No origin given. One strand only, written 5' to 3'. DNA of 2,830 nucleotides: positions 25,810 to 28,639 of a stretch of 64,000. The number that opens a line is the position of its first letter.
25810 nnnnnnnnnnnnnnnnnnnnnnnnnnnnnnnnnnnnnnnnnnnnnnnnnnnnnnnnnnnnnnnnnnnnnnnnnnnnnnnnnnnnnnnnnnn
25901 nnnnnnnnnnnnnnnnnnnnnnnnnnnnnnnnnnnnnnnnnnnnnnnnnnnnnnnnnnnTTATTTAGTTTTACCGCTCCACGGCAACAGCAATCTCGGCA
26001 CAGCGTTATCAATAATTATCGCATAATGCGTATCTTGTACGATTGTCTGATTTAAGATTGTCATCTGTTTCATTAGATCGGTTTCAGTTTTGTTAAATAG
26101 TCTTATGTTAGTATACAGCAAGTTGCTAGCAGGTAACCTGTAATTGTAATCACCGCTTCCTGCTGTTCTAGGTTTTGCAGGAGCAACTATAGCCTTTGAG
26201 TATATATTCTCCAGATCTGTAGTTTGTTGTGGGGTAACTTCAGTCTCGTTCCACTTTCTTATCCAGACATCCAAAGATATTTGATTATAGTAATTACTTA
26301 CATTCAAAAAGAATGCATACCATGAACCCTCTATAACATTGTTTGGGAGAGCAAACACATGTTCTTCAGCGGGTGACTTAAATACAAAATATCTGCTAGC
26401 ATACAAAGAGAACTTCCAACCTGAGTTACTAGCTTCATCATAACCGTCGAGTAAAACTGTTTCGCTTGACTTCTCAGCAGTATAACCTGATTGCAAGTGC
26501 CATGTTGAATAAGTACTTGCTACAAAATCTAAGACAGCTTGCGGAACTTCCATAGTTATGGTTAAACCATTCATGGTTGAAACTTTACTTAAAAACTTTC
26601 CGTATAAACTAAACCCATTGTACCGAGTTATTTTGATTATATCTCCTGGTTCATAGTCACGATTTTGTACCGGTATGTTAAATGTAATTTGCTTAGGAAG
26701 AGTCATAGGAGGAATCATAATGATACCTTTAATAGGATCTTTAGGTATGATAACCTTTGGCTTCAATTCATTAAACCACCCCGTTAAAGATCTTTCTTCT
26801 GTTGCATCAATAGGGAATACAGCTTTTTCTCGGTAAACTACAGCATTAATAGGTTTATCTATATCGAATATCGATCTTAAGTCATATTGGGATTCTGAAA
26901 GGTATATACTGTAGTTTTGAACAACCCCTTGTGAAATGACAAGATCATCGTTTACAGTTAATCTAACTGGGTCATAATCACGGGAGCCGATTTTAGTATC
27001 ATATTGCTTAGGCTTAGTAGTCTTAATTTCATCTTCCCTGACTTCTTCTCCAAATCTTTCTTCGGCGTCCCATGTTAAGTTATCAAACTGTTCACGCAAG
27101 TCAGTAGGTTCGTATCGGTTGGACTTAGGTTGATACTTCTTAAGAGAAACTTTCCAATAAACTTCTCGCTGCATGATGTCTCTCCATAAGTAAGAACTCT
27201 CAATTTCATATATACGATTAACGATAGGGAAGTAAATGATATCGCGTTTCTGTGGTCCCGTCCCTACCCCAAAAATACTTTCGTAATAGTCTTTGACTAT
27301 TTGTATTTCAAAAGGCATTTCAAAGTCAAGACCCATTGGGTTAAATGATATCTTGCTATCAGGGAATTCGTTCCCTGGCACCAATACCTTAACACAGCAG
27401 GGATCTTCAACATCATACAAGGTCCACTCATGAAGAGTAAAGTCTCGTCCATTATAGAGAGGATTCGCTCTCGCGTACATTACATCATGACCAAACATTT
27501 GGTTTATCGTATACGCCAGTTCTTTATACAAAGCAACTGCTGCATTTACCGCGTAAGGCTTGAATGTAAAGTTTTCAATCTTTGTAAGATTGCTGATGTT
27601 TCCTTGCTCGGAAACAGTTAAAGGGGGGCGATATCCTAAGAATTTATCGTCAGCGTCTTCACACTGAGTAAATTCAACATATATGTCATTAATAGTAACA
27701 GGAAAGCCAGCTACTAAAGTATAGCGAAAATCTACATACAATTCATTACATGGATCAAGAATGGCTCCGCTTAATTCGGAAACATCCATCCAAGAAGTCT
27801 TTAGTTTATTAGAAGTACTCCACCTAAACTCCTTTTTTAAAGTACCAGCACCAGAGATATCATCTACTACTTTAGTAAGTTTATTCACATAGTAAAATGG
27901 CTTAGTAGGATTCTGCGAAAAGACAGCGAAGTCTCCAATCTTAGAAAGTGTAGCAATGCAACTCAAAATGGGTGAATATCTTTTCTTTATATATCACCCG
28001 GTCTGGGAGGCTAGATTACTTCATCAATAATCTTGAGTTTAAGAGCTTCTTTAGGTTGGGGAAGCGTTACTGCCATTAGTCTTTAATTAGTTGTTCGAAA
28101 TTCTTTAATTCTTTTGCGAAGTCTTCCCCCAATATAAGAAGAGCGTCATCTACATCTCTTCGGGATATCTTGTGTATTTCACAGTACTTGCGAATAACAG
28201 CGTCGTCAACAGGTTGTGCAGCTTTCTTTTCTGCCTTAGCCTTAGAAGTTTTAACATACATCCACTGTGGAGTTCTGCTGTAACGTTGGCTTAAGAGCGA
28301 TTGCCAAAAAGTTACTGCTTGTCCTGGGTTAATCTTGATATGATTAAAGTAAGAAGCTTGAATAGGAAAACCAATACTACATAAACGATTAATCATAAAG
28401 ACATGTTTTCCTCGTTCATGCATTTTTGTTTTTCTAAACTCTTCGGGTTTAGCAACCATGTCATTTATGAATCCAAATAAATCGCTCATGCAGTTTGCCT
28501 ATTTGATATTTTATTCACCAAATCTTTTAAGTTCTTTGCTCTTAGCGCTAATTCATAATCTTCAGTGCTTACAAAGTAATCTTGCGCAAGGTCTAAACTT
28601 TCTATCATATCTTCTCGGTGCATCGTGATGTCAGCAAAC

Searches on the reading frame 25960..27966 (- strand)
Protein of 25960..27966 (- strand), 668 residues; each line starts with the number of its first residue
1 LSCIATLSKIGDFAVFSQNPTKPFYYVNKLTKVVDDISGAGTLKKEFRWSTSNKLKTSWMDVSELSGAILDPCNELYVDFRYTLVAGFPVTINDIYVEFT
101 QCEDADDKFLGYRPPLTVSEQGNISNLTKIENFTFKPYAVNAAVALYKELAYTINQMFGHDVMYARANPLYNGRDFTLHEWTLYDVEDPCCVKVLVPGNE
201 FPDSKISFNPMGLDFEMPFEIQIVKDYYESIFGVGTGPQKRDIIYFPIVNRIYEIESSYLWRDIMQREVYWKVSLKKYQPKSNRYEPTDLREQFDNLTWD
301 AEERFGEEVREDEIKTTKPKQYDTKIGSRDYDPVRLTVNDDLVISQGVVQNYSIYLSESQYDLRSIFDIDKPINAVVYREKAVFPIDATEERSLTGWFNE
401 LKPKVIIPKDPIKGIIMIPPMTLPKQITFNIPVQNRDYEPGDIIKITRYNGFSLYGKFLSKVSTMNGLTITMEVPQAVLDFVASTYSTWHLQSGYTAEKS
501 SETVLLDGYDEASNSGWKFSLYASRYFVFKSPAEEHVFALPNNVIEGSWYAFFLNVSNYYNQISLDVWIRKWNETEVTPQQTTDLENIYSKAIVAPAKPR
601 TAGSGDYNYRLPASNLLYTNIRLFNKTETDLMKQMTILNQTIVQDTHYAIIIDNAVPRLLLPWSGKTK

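Call 8: search_protein_families(library=phrogs, proteins=[window:25960-27966:-], max_evalue=0.001)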
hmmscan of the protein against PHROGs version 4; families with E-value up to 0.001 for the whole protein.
window:25960-27966:- (668 aa): 1 family
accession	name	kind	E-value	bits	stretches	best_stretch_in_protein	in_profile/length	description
phrog_679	-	connector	1.3e-06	29.3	1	126-323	9-206/251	head closure Hc2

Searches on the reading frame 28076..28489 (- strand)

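Call 8: search_protein_families(library=phrogs, proteins=[window:28076-28489:-], max_evalue=0.001)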
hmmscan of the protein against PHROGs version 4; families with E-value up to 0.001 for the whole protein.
window:28076-28489:- (137 aa): 1 family
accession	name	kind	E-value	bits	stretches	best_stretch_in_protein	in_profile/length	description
phrog_35599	-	unknown function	5.2e-06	27.9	1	5-135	18-149/162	-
